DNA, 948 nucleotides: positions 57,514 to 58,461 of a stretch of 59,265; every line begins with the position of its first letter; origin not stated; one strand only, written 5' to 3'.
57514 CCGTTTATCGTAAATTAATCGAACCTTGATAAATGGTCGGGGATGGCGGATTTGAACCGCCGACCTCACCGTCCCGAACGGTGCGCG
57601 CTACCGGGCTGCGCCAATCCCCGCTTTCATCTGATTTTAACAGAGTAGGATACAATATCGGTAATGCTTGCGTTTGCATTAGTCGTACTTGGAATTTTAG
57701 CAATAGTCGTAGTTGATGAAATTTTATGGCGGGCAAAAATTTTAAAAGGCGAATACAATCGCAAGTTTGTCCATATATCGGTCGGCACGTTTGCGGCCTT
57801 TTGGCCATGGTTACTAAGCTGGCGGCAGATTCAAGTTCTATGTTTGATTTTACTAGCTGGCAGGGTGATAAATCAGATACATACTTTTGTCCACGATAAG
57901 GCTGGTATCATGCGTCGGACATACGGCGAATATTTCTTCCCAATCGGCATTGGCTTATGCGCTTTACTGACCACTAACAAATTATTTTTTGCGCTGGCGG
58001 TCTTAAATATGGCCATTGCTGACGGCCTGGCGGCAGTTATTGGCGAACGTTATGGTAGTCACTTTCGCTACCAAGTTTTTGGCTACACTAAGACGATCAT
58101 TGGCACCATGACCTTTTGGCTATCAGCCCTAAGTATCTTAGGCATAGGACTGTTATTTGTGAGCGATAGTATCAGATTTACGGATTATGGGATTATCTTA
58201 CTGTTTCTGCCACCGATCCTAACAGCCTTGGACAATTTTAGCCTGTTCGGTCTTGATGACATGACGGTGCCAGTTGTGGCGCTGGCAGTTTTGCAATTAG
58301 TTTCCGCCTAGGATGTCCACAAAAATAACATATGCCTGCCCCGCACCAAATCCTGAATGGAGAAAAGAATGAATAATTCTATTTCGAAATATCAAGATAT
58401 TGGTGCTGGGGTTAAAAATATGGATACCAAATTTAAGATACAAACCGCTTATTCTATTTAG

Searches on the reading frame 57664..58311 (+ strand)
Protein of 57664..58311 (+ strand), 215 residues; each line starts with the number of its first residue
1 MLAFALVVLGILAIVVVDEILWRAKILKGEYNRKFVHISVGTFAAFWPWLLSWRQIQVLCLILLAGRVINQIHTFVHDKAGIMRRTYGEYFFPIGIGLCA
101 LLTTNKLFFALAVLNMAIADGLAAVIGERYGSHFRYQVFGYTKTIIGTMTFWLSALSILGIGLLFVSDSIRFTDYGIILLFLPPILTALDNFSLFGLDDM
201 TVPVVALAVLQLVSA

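Call 62: find_encoding_contigs(protein=window:57664-58311:+, flank=10000, max_places=3)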
Protein window:57664-58311:+ (215 aa): 10 contigs read that carry it; 3 places shown.
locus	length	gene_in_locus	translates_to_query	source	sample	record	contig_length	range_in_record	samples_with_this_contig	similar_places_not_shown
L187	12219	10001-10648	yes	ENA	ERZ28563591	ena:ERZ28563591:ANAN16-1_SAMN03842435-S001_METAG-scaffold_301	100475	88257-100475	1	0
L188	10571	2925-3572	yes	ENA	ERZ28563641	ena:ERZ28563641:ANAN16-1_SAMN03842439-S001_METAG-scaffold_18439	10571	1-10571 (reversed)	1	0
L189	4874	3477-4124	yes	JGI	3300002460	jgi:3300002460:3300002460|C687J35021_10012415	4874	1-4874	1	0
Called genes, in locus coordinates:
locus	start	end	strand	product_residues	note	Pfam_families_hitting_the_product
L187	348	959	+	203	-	PF27462:RecX_N, PF02631:RecX_HTH2 (weak), PF21981:RecX_HTH3 (weak)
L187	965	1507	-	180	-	-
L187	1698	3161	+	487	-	PF00932:LTD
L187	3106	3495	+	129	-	PF02367:TsaE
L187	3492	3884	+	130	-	PF00814:TsaD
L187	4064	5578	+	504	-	PF12072:RNase_Y_N, PF22891:KH_PNO1_2nd (weak), PF00013:KH_1 (weak), PF01966:HD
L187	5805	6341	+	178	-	PF00300:His_Phos_1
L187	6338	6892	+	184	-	PF00561:Abhydrolase_1 (faint), PF06821:Ser_hydrolase, PF12697:Abhydrolase_6 (faint)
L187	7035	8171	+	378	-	PF00291:PALP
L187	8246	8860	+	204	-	-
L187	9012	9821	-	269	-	-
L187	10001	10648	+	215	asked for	-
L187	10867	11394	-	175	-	PF01988:VIT1 (weak)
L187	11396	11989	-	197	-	PF09335:VTT_dom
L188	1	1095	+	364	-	?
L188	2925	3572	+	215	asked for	-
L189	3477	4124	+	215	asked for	-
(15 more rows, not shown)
